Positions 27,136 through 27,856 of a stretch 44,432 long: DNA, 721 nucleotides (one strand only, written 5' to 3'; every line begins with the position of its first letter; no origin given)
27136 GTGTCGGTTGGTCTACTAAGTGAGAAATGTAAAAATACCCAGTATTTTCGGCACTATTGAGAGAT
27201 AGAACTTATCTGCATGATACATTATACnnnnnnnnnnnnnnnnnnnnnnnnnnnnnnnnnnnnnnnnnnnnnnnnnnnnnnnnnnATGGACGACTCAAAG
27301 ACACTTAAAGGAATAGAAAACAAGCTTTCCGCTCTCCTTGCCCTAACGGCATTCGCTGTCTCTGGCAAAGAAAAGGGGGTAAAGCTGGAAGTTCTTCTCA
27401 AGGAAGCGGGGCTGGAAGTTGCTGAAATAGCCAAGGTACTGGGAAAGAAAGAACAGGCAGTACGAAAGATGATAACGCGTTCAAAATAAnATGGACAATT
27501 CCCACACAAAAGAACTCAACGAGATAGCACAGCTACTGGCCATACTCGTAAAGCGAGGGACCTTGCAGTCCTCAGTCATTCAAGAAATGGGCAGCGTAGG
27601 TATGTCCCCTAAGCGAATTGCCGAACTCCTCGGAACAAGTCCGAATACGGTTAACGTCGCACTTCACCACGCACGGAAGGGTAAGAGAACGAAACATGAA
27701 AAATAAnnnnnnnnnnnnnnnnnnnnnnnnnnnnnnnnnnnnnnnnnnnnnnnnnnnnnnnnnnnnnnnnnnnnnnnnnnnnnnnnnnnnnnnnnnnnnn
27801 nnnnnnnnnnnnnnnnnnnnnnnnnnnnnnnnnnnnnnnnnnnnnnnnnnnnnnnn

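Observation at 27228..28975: Candidate new defence system: four tandem mini-HTH proteins plus a wHTH-nuclease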

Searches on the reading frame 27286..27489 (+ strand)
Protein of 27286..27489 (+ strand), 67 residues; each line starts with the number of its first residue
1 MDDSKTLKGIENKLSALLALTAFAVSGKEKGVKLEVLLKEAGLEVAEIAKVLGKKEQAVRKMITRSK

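Call 4: search_protein_families(library=pfam, proteins=[window:27286-27489:+], max_evalue=1)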
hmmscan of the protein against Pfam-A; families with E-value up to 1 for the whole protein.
window:27286-27489:+ (67 aa): 8 families
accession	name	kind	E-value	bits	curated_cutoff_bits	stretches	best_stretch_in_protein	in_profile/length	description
PF08281.18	Sigma70_r4_2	-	1.9e-05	24.7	25.7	1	39-67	23-51/54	Sigma-70, region 4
PF13384.12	HTH_23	-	0.0021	18.2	24.6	1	33-65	7-40/50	Homeodomain-like domain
PF20155.4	TMP_3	-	0.0044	17.2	41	1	15-64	92-141/192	Tape measure protein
PF13551.12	HTH_29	-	0.011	16.3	28.1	1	37-65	7-35/64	Winged helix-turn helix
PF13412.12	HTH_24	-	0.019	15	21.9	1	34-64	9-39/48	Winged helix-turn-helix DNA-binding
PF04545.22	Sigma70_r4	-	0.068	13.1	24.1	1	40-65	18-43/50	Sigma-70, region 4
PF10743.14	Phage_Cox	-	0.13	12.6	27.5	1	43-67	12-36/87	Regulatory phage protein cox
PF02682.21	CT_C_D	-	0.14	12.2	22.1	1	6-65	62-122/202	Carboxyltransferase domain, subdomain C and D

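Call 5: search_protein_families(library=padloc, proteins=[window:27286-27489:+], max_evalue=1)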
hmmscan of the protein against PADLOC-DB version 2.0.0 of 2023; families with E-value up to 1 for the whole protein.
window:27286-27489:+ (67 aa): 4 families
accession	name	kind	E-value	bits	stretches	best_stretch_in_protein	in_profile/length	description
PDLC01850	CARF3--CARF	-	0.00027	18.9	1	26-65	143-182/209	-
PDLC01268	CasR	-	0.0047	14.9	1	24-63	121-158/179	"CAS-I,CAS-II,CAS-III,CAS-IV,CAS-V,CAS-VI; associated_signaling"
PDLC01434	CasR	-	0.0047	14.8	1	24-63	125-162/191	"CAS-I,CAS-II,CAS-III,CAS-IV,CAS-V,CAS-VI; associated_signaling"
PDLC04758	PDC-M64B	-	0.0081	14.6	1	33-64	34-65/123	-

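Call 7: search_protein_families(library=ncbifam, proteins=[window:27286-27489:+], max_evalue=1)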
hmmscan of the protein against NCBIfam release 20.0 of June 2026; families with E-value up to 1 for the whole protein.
window:27286-27489:+ (67 aa): 11 families
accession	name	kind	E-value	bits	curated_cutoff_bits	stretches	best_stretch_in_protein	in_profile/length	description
NF040820.1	trans_reg_LrpA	equivalog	0.00075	19.4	250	1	32-63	8-39/141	HTH-type transcriptional regulator LrpA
TIGR02952.1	Sig70_famx2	equivalog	0.0023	17.9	206.45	1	40-65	136-161/170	ECF subfamily RNA polymerase sigma factor, BldN family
NF007214.0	PRK09636.1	subfamily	0.014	14.6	271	1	37-66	126-155/293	RNA polymerase sigma factor SigJ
TIGR01884.1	cas_HTH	subfamily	0.021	14.2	60.2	1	31-63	142-177/202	CRISPR-associated CARF protein Csa3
TIGR02937.1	sigma70-ECF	superfamily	0.024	14.3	42.9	1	37-66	128-157/165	sigma-70 family RNA polymerase sigma factor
NF005385.0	PRK06930.1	subfamily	0.024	14.3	136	1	25-67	115-155/170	positive control sigma-like factor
TIGR02984.1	Sig-70_plancto1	subfamily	0.037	13.6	183.75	1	40-65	154-179/189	RNA polymerase sigma-70 factor, Planctomycetaceae-specific subfamily 1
TIGR02957.1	SigX4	subfamily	0.042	13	323.25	1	38-67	119-149/281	RNA polymerase sigma-70 factor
NF058625.1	sigma_PG0214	equivalog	0.049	13.3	130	1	42-66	129-153/170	GFO_1088 family ECF-type sigma factor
TIGR03879.1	near_KaiC_dom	domain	0.051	14.1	65.1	1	37-64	30-57/91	probable regulatory domain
TIGR02675.1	tape_meas_nterm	domain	0.068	13.5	21.35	1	14-63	16-65/75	tape measure protein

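Call 8: search_protein_families(library=phrogs, proteins=[window:27286-27489:+], max_evalue=1)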
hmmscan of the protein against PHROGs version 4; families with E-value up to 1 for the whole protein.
window:27286-27489:+ (67 aa): 12 families
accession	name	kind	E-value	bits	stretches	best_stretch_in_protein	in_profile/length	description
phrog_1373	-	transcription regulation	0.0025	18.8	1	34-64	68-98/166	transcriptional regulator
phrog_7061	-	DNA, RNA and nucleotide metabolism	0.0035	18.8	1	32-65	34-67/70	HTH DNA binding protein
phrog_272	-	integration and excision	0.0057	17.9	1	41-67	13-39/90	Cox-like excisionase and repressor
phrog_7067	-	head and packaging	0.0078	17.3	1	38-63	27-52/56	terminase small subunit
phrog_6058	-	unknown function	0.013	16.3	1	38-66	20-48/113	-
phrog_2328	-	transcription regulation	0.065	14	1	33-64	19-50/128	transcriptional repressor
phrog_11376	-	unknown function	0.083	14.1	1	29-67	45-83/134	-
phrog_1033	-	DNA, RNA and nucleotide metabolism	0.084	13.6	1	33-63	144-173/334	ParB-like partition protein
phrog_8898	-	unknown function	0.13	13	1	32-62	4-34/70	-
phrog_3865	-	unknown function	0.14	13.5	1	34-62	16-44/74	-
phrog_26892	-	unknown function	0.18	12.9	1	25-58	23-56/67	-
phrog_32656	-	unknown function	0.46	11.3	1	38-63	27-52/59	-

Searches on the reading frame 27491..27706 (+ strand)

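Call 4: search_protein_families(library=pfam, proteins=[window:27491-27706:+], max_evalue=1)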
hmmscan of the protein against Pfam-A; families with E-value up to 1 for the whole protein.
window:27491-27706:+ (71 aa): 16 families
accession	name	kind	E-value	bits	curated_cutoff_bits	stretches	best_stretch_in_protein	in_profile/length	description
PF08281.18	Sigma70_r4_2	-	7.7e-08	32.3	25.7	1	37-63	26-52/54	Sigma-70, region 4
PF13384.12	HTH_23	-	8.5e-05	22.7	24.6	1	37-62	17-42/50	Homeodomain-like domain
PF13936.12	HTH_38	-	0.0021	18.2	27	1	30-54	13-37/44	Helix-turn-helix domain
PF13545.12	HTH_Crp_2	-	0.0027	18.1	27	1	33-60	18-45/70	Crp-like helix-turn-helix domain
PF00196.25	GerE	-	0.01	15.9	23.5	1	35-59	15-39/57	Bacterial regulatory proteins, luxR family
PF07638.17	Sigma70_ECF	-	0.012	16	21.1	1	3-63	117-177/185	ECF sigma factor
PF13412.12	HTH_24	-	0.018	15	21.9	1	37-57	17-37/48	Winged helix-turn-helix DNA-binding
PF12840.13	HTH_20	-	0.019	15.3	27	1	29-55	9-36/51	Helix-turn-helix domain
PF21694.2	DNA_pol3_delta_C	-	0.023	15.1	27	1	10-67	31-87/121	DNA polymerase III delta subunit, C-terminal domain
PF13542.12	HTH_Tnp_ISL3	-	0.032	14.1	27.4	1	38-60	27-49/51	Helix-turn-helix domain of transposase family ISL3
PF20432.4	Xre-like-HTH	-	0.037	14.8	25.8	1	34-54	20-40/63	Antitoxin Xre-like helix-turn-helix domain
PF20582.4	UPF0758_N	-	0.05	14.1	27.1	1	13-52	25-63/77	UPF0758 N-terminal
PF06056.18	Terminase_5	-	0.089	13.2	20.3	1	37-55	13-31/58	Putative ATPase subunit of terminase (gpP-like)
PF12802.13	MarR_2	-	0.13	12.9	27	1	26-60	7-43/61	MarR family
PF12728.13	HTH_17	-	0.14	12.9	27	0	38-55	2-19/51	Helix-turn-helix domain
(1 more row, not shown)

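Call 5: search_protein_families(library=padloc, proteins=[window:27491-27706:+], max_evalue=1)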
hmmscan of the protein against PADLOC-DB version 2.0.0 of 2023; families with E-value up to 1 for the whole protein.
window:27491-27706:+ (71 aa): 1 family
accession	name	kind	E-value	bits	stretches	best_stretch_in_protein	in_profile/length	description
PDLC04871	PDC-S05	-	0.0044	13.9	1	14-63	132-181/468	-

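Call 7: search_protein_families(library=ncbifam, proteins=[window:27491-27706:+], max_evalue=1)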
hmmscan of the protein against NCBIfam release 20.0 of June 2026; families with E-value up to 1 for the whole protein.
window:27491-27706:+ (71 aa): 13 families
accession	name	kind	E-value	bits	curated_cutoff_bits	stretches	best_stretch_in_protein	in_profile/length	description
NF058625.1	sigma_PG0214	equivalog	0.00049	19.8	130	1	11-68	103-160/170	GFO_1088 family ECF-type sigma factor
TIGR02937.1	sigma70-ECF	superfamily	0.0011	18.7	42.9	1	24-63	120-159/165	sigma-70 family RNA polymerase sigma factor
TIGR02985.1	Sig70_bacteroi1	subfamily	0.0015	18.7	126.4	1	33-63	126-156/162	RNA polymerase sigma-70 factor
TIGR02999.1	Sig-70_X6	subfamily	0.0083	16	126.15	1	5-62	118-175/183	ECF-type sigma factor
NF007230.0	PRK09648.1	subfamily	0.0097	15.7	209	1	8-64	131-184/195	RNA polymerase sigma factor ShbA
NF006089.0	PRK08241.1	subfamily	0.031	13.3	240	1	37-67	172-202/343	RNA polymerase subunit sigma-70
NF008888.0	PRK11922.1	equivalog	0.033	13.8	204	1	37-67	164-194/231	RNA polymerase sigma factor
NF009165.0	PRK12512.1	equivalog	0.04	13.5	198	1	4-62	117-172/184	RNA polymerase sigma factor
NF040595.1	HTH_Cbp1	equivalog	0.069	13.1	140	1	28-68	53-93/135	CRISPR DNA repeat-binding protein Cbp1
TIGR02950.1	SigM_subfam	subfamily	0.086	12.7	147.95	1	11-64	103-153/159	RNA polymerase sigma factor, SigM family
TIGR02959.1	SigZ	equivalog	0.097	12.5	168.65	1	6-64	84-143/170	RNA polymerase sigma factor SigZ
TIGR02960.1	SigX5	hypoth_equivalog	0.11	11.6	264.75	1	22-63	143-184/322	RNA polymerase sigma-70 factor, TIGR02960 family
TIGR02983.1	SigE-fam_strep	subfamily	0.12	12.3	141.55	1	13-67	102-156/162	SigE family RNA polymerase sigma factor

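Call 8: search_protein_families(library=phrogs, proteins=[window:27491-27706:+], max_evalue=1)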
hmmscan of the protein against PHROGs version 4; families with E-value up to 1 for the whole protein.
window:27491-27706:+ (71 aa): 16 families
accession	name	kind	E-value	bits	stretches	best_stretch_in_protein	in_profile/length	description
phrog_3855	-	DNA, RNA and nucleotide metabolism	8.4e-05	24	1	26-70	68-112/115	HTH DNA binding protein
phrog_664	-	DNA, RNA and nucleotide metabolism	0.00022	22.2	1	24-66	39-81/210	DNA binding protein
phrog_6377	-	unknown function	0.018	16.2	1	30-59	16-45/131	-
phrog_1157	-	integration and excision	0.029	14.6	1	30-66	10-47/422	transposase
phrog_7067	-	head and packaging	0.031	15.4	1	28-54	22-48/56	terminase small subunit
phrog_27555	-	transcription regulation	0.032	14.8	1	33-62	142-171/203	transcriptional regulator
phrog_51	-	head and packaging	0.035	14.8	1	21-69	5-53/261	terminase small subunit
phrog_2159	-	DNA, RNA and nucleotide metabolism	0.036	14.4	1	24-64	167-206/365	ParB-like partition protein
phrog_1740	-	transcription regulation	0.037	13.5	1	25-64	172-211/567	RNA polymerase sigma factor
phrog_323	-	transcription regulation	0.073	13.6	1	29-66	156-194/319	transcriptional regulator, D5-like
phrog_1468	-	transcription regulation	0.11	13.2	1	31-69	14-52/67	transcriptional repressor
phrog_1033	-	DNA, RNA and nucleotide metabolism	0.14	12.9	1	28-58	143-173/334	ParB-like partition protein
phrog_6223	-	transcription regulation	0.16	13.1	1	35-54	15-34/73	transcriptional repressor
phrog_1939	-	unknown function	0.17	13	1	44-70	27-54/68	-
phrog_1373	-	transcription regulation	0.19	12.7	1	25-59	71-98/166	transcriptional regulator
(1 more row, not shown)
